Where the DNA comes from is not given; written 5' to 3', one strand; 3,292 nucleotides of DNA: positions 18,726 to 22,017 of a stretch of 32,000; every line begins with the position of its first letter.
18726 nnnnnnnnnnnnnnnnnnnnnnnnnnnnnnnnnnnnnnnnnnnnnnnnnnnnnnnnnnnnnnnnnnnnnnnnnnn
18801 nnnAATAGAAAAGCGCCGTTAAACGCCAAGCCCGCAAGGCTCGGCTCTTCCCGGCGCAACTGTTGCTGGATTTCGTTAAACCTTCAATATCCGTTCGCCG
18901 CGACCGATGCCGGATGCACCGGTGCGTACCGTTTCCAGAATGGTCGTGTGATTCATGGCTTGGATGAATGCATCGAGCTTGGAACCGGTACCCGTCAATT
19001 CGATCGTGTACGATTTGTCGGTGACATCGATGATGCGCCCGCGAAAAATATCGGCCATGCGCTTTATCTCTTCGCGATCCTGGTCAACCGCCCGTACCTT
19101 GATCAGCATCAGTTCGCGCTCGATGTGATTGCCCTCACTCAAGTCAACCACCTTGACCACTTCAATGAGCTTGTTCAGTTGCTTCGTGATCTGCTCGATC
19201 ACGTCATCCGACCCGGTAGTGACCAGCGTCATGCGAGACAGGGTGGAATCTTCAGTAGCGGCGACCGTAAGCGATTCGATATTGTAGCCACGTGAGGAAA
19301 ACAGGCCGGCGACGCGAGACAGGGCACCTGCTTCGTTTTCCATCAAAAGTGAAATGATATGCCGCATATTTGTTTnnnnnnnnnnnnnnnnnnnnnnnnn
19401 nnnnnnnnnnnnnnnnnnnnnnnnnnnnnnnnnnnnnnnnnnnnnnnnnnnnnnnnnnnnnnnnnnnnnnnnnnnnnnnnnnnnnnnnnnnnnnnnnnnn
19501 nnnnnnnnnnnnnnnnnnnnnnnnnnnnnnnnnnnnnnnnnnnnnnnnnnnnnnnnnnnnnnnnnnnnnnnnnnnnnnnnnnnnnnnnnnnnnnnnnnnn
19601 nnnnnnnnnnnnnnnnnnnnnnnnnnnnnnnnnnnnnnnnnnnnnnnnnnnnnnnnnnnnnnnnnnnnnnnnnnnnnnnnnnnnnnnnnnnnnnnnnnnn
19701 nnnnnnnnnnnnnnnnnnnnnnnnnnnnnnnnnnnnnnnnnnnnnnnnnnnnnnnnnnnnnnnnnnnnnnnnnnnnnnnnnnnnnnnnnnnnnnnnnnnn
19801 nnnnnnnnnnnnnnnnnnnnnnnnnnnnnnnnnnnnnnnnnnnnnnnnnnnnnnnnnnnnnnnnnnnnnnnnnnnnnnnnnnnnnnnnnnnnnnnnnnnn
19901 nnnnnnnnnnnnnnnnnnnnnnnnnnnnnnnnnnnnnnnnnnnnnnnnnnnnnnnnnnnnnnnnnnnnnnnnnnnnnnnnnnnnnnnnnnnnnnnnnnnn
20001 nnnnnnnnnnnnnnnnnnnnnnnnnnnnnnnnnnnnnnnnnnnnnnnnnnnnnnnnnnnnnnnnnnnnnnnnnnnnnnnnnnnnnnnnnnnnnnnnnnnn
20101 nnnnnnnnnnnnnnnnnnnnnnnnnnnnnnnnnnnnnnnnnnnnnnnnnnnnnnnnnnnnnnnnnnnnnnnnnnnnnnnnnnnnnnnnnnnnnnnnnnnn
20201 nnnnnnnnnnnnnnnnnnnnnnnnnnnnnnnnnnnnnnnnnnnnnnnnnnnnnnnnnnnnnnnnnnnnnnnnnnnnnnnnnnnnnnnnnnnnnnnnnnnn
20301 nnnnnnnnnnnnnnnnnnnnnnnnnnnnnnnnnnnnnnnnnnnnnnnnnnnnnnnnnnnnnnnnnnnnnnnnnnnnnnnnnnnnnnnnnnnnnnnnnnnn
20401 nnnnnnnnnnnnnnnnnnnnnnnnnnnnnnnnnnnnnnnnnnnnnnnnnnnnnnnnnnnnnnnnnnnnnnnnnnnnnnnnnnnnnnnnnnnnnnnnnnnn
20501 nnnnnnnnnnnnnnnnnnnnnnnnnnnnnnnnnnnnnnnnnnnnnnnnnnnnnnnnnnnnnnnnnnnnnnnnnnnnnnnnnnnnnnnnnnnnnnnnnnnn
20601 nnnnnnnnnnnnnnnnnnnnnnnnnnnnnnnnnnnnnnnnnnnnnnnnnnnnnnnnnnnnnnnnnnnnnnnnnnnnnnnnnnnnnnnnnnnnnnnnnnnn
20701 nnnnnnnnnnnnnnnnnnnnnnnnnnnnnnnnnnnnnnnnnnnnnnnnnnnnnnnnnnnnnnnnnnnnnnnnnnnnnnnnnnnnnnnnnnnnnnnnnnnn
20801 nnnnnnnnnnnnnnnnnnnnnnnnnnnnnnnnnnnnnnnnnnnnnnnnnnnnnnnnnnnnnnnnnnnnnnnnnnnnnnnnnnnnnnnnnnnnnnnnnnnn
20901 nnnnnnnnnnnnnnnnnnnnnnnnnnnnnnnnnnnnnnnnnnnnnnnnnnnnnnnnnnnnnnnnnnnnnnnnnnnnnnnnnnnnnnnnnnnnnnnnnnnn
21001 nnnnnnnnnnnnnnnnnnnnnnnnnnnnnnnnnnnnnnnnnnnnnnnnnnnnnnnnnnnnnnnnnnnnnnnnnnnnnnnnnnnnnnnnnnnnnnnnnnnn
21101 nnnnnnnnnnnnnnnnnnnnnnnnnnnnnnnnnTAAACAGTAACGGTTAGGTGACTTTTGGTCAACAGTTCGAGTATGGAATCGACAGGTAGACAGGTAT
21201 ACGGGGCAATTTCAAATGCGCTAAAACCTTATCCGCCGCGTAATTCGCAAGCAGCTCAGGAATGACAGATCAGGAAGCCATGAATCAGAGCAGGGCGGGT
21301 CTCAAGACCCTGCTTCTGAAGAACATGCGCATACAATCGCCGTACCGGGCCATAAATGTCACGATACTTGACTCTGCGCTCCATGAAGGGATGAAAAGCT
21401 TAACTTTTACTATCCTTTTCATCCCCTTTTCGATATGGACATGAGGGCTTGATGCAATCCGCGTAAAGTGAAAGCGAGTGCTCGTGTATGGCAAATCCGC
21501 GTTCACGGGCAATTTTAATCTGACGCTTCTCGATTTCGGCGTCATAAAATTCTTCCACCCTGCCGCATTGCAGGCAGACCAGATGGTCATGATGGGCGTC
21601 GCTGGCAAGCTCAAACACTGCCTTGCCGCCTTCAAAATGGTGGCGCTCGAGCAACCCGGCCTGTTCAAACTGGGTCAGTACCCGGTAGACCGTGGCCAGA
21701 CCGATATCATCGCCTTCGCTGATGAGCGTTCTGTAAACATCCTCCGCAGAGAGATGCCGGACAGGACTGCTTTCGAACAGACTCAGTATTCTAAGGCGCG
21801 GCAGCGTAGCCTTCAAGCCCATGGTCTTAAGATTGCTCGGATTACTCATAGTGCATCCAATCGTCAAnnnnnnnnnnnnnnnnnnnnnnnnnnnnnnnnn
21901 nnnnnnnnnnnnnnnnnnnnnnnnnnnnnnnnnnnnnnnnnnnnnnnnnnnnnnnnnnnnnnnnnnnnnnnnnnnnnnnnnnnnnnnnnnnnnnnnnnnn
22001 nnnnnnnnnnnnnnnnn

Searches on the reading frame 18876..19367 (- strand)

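Call 42: search_protein_families(library=pfam, proteins=[window:18876-19367:-], max_evalue=0.001)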
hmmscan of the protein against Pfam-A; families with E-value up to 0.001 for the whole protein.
window:18876-19367:- (163 aa): 4 families
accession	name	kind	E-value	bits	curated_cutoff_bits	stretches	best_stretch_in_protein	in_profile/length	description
PF10369.15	ALS_ss_C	-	6.8e-30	103.4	23.2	1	84-157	1-74/74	Small subunit of acetolactate synthase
PF22629.2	ACT_AHAS_ss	-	3.9e-23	81.8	27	1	5-72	1-67/67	AHAS small subunit-like ACT domain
PF13710.12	ACT_5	-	1.2e-16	60.7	27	1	12-73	2-62/62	ACT domain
PF01842.31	ACT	-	6.6e-15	55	27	1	3-68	1-65/66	ACT domain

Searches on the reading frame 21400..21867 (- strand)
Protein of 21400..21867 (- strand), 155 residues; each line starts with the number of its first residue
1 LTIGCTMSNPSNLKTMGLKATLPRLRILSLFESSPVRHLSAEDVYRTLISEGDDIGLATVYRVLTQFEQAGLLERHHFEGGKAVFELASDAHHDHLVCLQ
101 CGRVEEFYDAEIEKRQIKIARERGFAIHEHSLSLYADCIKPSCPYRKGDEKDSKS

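Call 42: search_protein_families(library=pfam, proteins=[window:21400-21867:-], max_evalue=0.001)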
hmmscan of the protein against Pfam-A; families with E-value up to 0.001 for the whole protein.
window:21400-21867:- (155 aa): 1 family
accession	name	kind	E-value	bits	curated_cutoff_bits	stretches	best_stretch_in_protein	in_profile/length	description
PF01475.25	FUR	-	3.5e-45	153.5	23.1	1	16-135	2-121/121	Ferric uptake regulator family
